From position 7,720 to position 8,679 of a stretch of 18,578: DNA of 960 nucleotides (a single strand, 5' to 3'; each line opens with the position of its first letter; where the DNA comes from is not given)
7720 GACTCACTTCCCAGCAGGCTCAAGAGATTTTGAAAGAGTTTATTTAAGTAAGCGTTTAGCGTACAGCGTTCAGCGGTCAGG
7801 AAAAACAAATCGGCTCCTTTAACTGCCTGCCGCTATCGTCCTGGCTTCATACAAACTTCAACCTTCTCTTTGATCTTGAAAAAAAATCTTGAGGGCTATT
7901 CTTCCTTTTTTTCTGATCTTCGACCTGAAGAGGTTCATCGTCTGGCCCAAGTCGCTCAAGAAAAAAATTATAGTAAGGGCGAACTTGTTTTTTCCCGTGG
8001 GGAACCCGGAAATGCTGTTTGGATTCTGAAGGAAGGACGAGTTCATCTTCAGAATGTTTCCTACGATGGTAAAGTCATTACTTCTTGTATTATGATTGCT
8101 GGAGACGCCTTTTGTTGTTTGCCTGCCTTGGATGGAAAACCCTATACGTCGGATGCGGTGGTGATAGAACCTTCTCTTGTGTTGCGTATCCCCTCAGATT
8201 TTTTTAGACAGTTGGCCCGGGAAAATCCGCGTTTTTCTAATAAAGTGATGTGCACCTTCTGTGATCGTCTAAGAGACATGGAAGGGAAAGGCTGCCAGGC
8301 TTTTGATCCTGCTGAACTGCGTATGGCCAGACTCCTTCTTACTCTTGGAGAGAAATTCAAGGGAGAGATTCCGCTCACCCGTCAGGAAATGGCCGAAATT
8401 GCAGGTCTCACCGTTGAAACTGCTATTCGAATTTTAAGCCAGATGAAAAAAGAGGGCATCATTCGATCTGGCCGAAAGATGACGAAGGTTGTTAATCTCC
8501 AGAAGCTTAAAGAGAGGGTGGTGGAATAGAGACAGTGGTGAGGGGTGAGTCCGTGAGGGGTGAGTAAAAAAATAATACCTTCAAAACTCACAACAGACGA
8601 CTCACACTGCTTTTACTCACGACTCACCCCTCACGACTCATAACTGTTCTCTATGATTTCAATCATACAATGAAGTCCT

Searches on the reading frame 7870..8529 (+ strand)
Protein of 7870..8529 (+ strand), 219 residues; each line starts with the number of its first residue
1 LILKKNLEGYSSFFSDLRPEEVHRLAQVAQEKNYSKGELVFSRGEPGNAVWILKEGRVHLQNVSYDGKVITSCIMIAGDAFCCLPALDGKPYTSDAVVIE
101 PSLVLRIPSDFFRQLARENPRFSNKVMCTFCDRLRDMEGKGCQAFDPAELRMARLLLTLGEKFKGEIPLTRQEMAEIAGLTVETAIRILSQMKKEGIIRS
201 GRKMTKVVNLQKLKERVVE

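Call 9: search_protein_families(library=pfam, proteins=[window:7870-8529:+])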
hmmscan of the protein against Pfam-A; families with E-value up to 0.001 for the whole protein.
window:7870-8529:+ (219 aa): 4 families
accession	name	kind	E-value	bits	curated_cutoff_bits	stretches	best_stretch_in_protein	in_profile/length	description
PF00027.35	cNMP_binding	-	3.3e-18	65.9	27.5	1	32-119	2-89/89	Cyclic nucleotide-binding domain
PF13545.12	HTH_Crp_2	-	2.5e-16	59.8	27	1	151-215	2-69/70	Crp-like helix-turn-helix domain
PF00325.26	Crp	-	1.7e-07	31.3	21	1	167-198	1-32/32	Bacterial regulatory proteins, crp family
PF22451.2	NirdL-like_HTH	-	0.00036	20.5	27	0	172-199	20-47/47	Siroheme decarboxylase NirDL-like HTH domain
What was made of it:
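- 7870..8529 (+): crp1 (paralogue 1). Crp/Fnr-family regulator with recognition helix VETAIRI. No box upstream. Six Cys are conserved across its orthologues. Pfam cNMP_binding + HTH_Crp_2 (call 9).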

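Call 46: search_solved_structures(query=window:7870-8526:+, max_evalue=0.001, show_alignments=1)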
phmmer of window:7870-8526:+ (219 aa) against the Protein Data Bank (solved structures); distinct sequences matched with E-value up to 0.001: 75 (the best 60 are shown).
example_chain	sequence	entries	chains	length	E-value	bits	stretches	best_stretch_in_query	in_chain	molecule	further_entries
4ev0_A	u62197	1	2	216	2.6e-17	66.7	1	11-208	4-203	Transcription regulator, Crp family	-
4byy_A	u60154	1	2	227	7.3e-16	61.9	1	11-216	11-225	TRANSCRIPTIONAL REGULATOR, CRP/FNR FAMILY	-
4cyd_A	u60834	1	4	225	7.3e-16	61.9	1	11-216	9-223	PROBABLE TRANSCRIPTION REGULATOR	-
3r6s_A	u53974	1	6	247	9.7e-16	61.5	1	11-216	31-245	transcription regulator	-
3h3u_A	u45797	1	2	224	6.1e-15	58.9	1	12-215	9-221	PROBABLE TRANSCRIPTIONAL REGULATORY PROTEIN (PROBABLY CRP/FNR-FAMILY)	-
3mzh_A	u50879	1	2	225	6.1e-15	58.9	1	12-215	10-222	PROBABLE TRANSCRIPTIONAL REGULATORY PROTEIN (PROBABLY CRP/FNR-FAMILY)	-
3d0s_A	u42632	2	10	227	6.2e-15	58.9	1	12-215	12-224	TRANSCRIPTIONAL REGULATORY PROTEIN | PROBABLE TRANSCRIPTIONAL REGULATORY PROTEIN (PROBABLY CRP/ FNR-FAMILY)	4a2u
3i54_A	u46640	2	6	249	8.6e-15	58.4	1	12-215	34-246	Transcriptional regulator, Crp/Fnr family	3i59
2gau_A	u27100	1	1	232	1.4e-11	47.9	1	15-215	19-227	transcriptional regulator, Crp/Fnr family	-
7ets_A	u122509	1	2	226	2.3e-11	47.2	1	11-203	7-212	Crp/Fnr family transcriptional regulator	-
2fmy_A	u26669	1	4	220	2.6e-11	47.1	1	17-215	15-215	carbon monoxide oxidation system transcription regulator CooA-1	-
2hkx_A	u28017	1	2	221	6.2e-11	45.8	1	17-215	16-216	Carbon monoxide oxidation system transcription regulator CooA-1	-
3h3z_A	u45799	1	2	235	1.1e-10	45.1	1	16-198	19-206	Cyclic nucleotide-binding protein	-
3fx3_A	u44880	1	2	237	1.1e-10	45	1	16-198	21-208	Cyclic nucleotide-binding protein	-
3dkw_A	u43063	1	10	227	1.5e-10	44.6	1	12-210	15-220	DNR protein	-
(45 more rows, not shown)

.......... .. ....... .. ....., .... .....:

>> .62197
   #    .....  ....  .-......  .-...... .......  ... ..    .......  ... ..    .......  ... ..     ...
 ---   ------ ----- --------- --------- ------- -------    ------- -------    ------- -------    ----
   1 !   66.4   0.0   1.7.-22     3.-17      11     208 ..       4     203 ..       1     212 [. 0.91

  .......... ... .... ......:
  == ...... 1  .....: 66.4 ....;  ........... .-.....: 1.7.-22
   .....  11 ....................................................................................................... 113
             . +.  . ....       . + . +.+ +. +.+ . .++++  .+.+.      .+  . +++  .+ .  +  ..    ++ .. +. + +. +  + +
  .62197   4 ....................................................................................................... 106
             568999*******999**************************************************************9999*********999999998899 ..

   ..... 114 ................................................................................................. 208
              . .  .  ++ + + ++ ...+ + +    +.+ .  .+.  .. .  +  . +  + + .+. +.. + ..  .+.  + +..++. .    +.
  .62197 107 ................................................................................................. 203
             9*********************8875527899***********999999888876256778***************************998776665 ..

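Call 71: search_protein_families(library=ncbifam, max_evalue=0.001, proteins=[window:7870-8529:+])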
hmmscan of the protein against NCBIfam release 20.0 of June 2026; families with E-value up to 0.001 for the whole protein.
window:7870-8529:+ (219 aa): 10 families
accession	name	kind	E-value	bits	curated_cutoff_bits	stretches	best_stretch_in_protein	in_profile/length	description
NF050806.1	TransRegFixKCaul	equivalog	1.1e-14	54.2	300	1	28-199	22-195/215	transcriptional regulator FixK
NF008365.0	PRK11161.1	subfamily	2.5e-13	49.9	228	1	18-215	35-241/250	fumarate/nitrate reduction transcriptional regulator Fnr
NF006901.0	PRK09392.1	equivalog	7.1e-13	48.4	211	1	12-205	13-210/236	transcriptional activator FtrB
NF045989.1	TransRegFnrLRhodb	equivalog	5.7e-12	45.4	300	1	161-215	178-233/245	transcriptional regulator FnrL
NF008732.0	PRK11753.1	equivalog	1.2e-09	37.9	266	1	20-203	14-206/214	cAMP-activated global transcriptional regulator CRP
NF050815.1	TransActFtrBCaul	equivalog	3.5e-08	33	300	1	20-205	23-212/251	transcriptional activator FtrB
NF052518.1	TransRegLdrP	equivalog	7.9e-08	32.5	300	1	32-214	2-185/195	transcriptional regulator LdrP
NF041163.2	encap_f2b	equivalog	9e-07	28.4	400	1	20-128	86-195/450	family 2B encapsulin nanocompartment shell protein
TIGR03697.1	NtcA_cyano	equivalog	2.4e-06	27.5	244.95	1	37-216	1-191/193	global nitrogen regulator NtcA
NF010499.0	PRK13918.1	equivalog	0.00054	19.5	274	0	27-215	10-199/205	CRP/FNR family transcriptional regulator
